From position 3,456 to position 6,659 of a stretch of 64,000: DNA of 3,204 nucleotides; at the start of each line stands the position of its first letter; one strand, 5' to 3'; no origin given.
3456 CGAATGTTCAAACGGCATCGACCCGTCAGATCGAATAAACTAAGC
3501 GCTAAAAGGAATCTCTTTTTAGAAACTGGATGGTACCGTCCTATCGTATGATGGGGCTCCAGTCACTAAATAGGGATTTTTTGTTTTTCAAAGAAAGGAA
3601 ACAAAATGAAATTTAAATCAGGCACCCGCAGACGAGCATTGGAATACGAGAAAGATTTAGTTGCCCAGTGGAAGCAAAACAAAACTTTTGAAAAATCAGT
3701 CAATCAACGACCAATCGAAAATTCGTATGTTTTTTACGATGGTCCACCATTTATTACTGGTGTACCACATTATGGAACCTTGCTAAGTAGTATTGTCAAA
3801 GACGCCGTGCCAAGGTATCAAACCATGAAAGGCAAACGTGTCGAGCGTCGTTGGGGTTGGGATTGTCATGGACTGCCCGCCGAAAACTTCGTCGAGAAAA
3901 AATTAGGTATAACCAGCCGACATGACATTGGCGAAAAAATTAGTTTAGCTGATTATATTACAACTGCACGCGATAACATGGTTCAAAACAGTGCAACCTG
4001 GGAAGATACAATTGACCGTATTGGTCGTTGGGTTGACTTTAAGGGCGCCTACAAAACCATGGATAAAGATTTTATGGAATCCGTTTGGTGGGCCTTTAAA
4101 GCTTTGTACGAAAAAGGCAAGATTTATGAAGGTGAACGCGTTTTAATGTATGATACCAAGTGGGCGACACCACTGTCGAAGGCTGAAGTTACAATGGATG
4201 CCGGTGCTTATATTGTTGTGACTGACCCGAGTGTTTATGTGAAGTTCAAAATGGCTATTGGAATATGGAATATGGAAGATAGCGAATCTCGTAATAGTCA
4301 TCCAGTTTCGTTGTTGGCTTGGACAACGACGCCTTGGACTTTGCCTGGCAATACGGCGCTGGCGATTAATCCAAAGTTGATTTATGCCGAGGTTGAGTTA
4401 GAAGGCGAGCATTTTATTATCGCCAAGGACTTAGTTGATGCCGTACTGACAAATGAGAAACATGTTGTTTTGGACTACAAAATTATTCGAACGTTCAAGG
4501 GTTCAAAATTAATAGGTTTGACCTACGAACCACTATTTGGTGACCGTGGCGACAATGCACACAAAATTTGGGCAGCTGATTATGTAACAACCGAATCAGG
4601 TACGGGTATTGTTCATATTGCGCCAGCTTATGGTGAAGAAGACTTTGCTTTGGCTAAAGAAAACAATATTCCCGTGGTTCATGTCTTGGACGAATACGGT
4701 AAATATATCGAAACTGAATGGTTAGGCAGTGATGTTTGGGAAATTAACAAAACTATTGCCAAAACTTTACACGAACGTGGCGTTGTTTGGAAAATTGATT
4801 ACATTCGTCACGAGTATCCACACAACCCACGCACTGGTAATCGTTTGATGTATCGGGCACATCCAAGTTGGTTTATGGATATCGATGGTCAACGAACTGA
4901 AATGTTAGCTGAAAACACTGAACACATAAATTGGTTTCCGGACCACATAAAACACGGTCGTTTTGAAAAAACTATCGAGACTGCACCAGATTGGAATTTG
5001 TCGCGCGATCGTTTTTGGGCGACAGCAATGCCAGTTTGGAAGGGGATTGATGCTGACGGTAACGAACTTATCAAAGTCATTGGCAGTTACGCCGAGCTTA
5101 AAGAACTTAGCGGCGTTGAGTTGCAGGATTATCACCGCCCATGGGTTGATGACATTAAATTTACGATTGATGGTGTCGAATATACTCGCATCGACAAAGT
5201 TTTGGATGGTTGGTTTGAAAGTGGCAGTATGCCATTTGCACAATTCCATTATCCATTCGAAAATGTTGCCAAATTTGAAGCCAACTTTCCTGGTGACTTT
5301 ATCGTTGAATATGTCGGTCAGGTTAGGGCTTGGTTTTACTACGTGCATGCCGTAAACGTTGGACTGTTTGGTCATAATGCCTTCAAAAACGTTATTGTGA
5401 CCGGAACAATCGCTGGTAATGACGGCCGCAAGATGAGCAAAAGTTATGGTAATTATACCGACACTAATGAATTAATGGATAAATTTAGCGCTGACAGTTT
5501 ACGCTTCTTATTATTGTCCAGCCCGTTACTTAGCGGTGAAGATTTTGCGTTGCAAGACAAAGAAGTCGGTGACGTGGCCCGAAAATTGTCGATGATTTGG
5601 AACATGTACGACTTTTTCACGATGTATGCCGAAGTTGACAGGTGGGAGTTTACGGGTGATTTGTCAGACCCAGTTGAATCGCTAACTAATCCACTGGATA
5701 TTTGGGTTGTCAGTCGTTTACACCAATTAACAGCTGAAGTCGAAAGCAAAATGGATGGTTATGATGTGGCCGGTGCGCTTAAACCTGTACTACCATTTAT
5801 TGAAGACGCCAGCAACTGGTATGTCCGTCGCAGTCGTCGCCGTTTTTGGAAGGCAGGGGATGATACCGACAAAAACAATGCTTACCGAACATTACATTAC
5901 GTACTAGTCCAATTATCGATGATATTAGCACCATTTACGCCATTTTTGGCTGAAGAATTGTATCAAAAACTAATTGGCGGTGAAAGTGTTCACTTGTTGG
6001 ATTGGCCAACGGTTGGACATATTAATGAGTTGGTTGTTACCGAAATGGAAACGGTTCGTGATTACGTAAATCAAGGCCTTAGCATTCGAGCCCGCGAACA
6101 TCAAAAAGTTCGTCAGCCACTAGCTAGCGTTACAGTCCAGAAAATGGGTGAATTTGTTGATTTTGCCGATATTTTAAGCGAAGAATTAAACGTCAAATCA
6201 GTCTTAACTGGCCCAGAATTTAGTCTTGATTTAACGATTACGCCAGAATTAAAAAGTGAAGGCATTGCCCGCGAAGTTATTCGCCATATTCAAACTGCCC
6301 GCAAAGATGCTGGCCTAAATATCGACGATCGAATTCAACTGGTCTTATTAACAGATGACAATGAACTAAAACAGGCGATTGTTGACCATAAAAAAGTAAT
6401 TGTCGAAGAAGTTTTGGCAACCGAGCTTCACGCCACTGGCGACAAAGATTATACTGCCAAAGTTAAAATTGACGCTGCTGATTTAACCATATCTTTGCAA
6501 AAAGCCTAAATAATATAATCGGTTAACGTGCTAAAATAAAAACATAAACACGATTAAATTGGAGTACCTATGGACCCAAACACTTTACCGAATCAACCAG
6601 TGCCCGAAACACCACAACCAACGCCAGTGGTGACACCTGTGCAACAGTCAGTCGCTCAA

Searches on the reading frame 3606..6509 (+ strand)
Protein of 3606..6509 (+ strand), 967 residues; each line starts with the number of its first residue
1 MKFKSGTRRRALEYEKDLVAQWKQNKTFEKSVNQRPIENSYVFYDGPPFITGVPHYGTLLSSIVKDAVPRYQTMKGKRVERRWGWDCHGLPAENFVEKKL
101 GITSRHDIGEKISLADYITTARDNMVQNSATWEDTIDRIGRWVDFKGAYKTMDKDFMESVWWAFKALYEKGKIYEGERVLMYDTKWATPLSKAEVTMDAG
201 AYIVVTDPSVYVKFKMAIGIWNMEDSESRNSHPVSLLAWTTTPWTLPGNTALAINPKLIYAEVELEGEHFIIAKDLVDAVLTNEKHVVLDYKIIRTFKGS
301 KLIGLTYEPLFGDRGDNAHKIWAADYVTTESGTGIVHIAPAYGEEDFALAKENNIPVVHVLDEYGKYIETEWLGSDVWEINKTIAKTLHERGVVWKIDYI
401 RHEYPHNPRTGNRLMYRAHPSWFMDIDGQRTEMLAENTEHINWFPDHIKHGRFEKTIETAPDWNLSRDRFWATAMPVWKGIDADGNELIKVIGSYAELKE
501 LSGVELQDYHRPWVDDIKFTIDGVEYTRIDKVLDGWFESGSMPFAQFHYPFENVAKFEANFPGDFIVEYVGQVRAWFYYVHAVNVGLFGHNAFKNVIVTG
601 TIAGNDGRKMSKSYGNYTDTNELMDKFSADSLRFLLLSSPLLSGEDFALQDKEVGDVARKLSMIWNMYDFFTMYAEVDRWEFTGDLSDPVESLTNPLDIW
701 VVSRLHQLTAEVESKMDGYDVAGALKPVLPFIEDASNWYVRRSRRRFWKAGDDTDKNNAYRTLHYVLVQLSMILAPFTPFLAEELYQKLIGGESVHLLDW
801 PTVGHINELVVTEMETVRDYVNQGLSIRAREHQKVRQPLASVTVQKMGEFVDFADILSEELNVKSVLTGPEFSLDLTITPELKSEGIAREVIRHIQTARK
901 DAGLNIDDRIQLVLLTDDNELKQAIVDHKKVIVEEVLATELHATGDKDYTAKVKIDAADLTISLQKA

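Call 36: search_protein_families(library=pfam, proteins=[window:3606-6509:+], max_evalue=0.00001)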
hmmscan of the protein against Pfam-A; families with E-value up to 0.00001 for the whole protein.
window:3606-6509:+ (967 aa): 5 families
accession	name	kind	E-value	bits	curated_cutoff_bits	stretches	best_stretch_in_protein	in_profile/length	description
PF00133.28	tRNA-synt_1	-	2.2e-109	366.4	22.7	1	19-643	3-409/414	tRNA synthetases class I (I, L, M and V)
PF08264.19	Anticodon_1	-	1.5e-26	93.4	25.1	1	698-839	1-144/148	Anticodon-binding domain of tRNA ligase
PF19302.4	DUF5915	-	3.3e-21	76.1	27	1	873-966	103-194/195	Domain of unknown function (DUF5915)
PF09334.17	tRNA-synt_1g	-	1e-12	48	20.1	0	48-197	8-137/391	tRNA synthetases class I (M)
PF13603.12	tRNA-synt_1_2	-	1.1e-06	28.7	25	1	319-365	98-144/185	Leucyl-tRNA synthetase, editing domain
